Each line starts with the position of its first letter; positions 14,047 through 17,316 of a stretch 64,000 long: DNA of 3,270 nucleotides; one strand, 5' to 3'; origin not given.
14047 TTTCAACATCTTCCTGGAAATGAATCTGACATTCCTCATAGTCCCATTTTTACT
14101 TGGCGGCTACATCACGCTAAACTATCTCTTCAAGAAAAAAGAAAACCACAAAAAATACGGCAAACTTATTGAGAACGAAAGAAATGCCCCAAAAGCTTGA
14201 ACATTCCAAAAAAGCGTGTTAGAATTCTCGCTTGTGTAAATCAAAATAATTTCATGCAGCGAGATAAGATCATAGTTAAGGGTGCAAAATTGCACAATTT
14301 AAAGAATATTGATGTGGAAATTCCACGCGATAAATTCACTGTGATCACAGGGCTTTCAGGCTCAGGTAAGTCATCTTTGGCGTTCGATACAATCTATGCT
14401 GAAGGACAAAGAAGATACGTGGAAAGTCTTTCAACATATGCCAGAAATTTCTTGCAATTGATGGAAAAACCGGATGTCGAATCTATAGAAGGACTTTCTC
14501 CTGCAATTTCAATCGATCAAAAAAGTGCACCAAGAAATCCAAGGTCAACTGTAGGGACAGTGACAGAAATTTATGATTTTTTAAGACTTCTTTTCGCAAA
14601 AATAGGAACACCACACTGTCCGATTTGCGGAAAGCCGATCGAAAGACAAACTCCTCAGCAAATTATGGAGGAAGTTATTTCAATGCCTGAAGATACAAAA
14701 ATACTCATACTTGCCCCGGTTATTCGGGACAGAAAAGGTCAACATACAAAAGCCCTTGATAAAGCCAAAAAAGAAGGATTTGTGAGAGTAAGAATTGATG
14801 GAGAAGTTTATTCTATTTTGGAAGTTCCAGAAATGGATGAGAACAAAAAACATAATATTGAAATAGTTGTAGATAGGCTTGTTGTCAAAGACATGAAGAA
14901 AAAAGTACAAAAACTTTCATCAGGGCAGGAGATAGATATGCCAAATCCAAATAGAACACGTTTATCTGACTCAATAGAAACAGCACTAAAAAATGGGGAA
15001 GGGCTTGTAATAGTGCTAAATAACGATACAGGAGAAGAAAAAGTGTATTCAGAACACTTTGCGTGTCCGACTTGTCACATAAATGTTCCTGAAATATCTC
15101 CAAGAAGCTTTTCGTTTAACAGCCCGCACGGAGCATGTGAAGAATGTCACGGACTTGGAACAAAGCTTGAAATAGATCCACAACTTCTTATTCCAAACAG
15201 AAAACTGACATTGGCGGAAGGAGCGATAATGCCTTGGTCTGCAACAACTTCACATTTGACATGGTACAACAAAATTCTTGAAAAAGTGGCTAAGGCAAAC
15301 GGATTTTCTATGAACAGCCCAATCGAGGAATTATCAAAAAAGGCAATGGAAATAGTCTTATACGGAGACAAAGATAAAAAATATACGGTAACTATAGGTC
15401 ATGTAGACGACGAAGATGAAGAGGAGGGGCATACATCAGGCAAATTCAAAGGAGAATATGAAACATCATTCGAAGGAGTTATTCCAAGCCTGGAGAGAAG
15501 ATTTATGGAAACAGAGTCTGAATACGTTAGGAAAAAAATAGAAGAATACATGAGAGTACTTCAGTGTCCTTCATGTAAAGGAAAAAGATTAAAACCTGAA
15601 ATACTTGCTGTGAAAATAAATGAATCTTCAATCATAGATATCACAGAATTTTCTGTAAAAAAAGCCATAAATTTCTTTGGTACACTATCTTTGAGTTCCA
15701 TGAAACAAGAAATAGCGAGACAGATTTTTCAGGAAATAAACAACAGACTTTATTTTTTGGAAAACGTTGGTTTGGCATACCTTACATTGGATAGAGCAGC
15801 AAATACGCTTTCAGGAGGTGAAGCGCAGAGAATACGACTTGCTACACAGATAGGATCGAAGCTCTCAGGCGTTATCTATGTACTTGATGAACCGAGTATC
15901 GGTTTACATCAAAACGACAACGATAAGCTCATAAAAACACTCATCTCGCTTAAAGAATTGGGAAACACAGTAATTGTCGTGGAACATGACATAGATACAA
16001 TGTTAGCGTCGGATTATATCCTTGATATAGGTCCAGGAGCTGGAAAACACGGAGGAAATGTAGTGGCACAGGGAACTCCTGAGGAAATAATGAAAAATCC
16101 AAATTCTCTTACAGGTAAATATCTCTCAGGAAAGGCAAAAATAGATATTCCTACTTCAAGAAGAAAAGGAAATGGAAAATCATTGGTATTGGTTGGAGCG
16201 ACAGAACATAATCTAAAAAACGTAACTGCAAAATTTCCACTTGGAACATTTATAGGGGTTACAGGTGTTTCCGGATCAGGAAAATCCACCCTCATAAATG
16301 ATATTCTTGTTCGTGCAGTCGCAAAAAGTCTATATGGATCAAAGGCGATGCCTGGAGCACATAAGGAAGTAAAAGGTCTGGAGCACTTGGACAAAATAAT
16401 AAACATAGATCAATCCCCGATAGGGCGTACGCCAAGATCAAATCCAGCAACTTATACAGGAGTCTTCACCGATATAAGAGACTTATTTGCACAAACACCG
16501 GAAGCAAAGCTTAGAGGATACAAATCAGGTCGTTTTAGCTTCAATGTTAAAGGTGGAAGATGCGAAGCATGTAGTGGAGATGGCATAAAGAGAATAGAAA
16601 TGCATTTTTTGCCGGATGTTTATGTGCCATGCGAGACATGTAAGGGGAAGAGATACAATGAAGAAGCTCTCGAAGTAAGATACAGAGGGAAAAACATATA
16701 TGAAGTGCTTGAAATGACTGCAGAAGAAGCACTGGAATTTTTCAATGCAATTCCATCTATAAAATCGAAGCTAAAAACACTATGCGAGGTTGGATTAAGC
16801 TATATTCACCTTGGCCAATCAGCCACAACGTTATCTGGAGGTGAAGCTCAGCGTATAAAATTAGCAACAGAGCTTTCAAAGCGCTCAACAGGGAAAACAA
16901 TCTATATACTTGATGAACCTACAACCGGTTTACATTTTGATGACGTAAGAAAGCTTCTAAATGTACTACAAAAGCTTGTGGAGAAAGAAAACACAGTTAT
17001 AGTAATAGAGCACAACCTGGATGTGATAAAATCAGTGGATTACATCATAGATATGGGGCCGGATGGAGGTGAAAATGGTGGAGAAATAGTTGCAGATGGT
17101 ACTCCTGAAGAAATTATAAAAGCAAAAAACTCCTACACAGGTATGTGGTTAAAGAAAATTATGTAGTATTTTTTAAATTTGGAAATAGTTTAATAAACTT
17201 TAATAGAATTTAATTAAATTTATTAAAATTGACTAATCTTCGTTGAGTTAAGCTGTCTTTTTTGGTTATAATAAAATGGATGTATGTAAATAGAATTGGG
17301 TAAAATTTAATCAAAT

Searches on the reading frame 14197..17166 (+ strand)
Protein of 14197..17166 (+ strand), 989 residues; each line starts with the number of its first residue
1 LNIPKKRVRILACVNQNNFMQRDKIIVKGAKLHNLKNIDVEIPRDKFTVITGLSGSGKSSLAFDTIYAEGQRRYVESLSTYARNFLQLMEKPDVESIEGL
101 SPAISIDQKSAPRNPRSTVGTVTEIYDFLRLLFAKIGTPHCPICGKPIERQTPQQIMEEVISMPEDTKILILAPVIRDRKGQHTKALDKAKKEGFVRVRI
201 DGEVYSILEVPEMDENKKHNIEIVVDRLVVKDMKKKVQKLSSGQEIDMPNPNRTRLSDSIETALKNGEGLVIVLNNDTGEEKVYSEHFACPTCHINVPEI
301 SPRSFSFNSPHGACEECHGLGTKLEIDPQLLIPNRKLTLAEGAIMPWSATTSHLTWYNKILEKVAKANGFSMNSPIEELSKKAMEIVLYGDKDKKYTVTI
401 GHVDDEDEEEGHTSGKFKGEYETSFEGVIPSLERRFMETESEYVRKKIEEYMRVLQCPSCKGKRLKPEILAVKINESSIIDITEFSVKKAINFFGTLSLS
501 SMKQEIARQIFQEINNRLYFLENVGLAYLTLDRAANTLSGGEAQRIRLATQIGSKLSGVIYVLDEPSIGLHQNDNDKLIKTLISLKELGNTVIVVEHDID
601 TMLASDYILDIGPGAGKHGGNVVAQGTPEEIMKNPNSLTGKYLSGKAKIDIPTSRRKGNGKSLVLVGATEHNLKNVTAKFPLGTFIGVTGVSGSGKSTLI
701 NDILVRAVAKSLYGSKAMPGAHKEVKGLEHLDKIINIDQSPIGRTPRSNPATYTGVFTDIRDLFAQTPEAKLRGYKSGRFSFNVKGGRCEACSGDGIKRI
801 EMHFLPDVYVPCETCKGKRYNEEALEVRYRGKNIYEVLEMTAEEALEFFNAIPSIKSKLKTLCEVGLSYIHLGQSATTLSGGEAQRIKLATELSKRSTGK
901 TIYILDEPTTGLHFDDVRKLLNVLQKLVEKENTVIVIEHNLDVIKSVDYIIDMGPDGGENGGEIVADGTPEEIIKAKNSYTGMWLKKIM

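Call 9: search_protein_families(library=pfam, proteins=[window:14197-17166:+], max_evalue=0.01)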
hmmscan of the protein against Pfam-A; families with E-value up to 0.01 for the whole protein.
window:14197-17166:+ (989 aa): 23 families
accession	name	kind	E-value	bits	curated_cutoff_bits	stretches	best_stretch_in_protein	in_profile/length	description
PF17760.6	UvrA_inter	-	4.4e-37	126.7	23.3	1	151-277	1-109/109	UvrA interaction domain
PF17755.6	UvrA_DNA-bind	-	1.5e-31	109.4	23.2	1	327-450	1-110/110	UvrA DNA-binding domain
PF00005.33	ABC_tran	-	2.3e-21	77.3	25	2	857-910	87-137/137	ABC transporter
PF02463.25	SMC_N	-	4.5e-11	43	40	1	808-952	135-210/220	RecF/RecN/SMC N terminal domain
PF13555.12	AAA_29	-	9.8e-08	32.1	27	0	39-61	16-38/61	P-loop containing region of AAA domain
PF13304.12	AAA_21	-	1.4e-07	32.3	27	0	884-936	243-295/304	AAA domain, putative AbiEii toxin, Type IV TA system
PF13191.12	AAA_16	-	7.4e-07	30.3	32.6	0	39-99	18-84/167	AAA ATPase domain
PF20703.3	nSTAND1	-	4.3e-06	27.1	27.1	0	43-69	31-57/379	Novel STAND NTPase 1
PF03193.22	RsgA_GTPase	-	4.4e-06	27.1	30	0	661-707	84-130/174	RsgA GTPase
PF00684.25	DnaJ_CXXCXGXG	-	3.2e-05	24.6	32.7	0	787-819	16-51/65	DnaJ central domain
PF13401.12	AAA_22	-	6.4e-05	23.7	27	0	685-707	7-29/130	AAA domain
PF13175.12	AAA_15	-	0.00013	22.1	32.1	0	894-937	323-367/374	AAA ATPase domain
PF12399.14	BCA_ABC_TP_C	-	0.00029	20.8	25.5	0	622-635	2-15/27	Branched-chain amino acid ATP-binding cassette transporter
PF25199.1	nSTAND_NTPase5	-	0.00031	21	34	0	683-710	41-68/145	Novel STAND NTPase 5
PF20720.3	nSTAND3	-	0.00083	19.5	27.2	0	44-67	16-39/155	Novel STAND NTPase 3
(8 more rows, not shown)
